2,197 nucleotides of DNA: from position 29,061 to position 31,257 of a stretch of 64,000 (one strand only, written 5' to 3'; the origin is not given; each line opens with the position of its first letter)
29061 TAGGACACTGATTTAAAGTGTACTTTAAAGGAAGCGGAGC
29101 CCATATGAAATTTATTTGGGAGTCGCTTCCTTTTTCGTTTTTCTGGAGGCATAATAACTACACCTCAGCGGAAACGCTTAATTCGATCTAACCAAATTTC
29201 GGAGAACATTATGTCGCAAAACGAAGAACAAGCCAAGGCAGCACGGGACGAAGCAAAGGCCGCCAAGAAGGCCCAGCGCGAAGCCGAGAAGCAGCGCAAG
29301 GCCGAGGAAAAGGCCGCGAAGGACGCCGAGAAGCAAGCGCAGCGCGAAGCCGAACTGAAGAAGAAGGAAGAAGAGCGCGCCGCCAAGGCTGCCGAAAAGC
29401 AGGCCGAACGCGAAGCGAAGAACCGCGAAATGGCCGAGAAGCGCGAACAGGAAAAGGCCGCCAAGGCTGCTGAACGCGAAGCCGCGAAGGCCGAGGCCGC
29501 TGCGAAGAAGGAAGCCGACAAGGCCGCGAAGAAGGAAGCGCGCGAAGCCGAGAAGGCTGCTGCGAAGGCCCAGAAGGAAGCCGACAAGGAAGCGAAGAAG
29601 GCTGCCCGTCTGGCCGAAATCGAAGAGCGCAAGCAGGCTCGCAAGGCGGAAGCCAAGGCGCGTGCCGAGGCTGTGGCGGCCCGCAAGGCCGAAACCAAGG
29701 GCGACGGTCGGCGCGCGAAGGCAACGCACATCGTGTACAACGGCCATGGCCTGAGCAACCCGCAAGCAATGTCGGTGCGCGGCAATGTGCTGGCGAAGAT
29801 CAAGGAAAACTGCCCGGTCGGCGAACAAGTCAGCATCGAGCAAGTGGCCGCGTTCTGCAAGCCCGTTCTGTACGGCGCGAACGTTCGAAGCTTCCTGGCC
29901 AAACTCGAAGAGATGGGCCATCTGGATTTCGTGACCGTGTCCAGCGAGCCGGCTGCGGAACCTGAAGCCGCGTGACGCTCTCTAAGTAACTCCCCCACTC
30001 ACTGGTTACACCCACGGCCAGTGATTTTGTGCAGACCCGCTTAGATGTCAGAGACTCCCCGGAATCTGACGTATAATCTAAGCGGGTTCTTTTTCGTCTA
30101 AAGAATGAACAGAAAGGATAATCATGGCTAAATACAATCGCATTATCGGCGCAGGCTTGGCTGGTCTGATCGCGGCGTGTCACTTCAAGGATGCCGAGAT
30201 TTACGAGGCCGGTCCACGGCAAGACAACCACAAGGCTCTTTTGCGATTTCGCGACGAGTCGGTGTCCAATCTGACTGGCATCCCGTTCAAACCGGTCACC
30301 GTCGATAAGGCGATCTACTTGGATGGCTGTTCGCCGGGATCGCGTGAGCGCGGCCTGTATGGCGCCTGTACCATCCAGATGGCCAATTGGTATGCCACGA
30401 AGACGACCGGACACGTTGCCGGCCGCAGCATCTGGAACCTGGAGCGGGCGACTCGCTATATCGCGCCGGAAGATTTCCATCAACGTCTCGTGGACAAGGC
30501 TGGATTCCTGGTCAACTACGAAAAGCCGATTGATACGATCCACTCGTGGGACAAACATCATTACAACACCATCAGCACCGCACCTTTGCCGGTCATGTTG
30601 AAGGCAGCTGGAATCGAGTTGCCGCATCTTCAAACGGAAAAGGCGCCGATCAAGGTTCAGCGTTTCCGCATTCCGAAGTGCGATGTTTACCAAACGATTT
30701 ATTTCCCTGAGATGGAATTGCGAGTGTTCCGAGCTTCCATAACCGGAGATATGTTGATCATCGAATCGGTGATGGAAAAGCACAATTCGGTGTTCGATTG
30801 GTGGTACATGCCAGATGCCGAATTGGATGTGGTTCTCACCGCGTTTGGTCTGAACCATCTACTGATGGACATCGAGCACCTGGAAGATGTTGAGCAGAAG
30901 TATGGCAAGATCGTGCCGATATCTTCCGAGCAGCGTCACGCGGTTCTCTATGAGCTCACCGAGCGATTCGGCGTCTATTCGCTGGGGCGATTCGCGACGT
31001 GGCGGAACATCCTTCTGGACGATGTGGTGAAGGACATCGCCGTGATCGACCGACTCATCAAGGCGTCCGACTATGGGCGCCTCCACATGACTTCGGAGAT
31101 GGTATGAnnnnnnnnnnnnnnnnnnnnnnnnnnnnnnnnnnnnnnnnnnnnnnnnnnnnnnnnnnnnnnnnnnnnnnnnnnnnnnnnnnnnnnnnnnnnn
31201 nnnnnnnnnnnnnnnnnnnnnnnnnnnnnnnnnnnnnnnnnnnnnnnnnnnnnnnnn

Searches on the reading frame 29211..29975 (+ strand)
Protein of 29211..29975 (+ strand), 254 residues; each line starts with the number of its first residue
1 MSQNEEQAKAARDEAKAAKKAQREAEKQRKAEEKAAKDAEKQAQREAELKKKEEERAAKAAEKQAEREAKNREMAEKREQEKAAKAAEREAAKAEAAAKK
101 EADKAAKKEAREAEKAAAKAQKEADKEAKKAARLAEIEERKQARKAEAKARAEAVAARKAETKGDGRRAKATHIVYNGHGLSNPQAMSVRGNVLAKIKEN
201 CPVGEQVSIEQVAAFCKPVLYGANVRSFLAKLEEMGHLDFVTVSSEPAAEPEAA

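Call 84: search_protein_families(library=phrogs, proteins=[window:29211-29975:+], max_evalue=0.00001)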
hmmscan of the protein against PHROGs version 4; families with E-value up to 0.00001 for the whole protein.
window:29211-29975:+ (254 aa): 1 family
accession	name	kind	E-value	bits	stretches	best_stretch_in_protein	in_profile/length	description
phrog_4765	-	unknown function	1.3e-51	176.8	1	5-251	15-266/294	-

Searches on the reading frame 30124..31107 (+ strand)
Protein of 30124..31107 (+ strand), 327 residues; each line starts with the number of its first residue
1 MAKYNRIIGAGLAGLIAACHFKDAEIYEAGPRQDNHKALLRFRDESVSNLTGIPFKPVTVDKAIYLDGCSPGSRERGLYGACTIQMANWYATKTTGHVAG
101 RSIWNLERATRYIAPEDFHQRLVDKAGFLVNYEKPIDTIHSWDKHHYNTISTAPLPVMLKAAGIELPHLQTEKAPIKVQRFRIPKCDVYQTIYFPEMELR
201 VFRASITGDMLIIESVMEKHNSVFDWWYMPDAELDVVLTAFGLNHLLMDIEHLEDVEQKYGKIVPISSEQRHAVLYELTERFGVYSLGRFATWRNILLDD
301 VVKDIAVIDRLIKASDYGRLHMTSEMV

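Call 84: search_protein_families(library=phrogs, proteins=[window:30124-31107:+], max_evalue=0.00001)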
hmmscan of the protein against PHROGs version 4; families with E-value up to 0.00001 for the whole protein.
window:30124-31107:+ (327 aa): 1 family
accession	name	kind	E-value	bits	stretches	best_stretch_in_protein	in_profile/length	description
phrog_4828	-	unknown function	9.4e-107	358.1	1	6-321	8-328/333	-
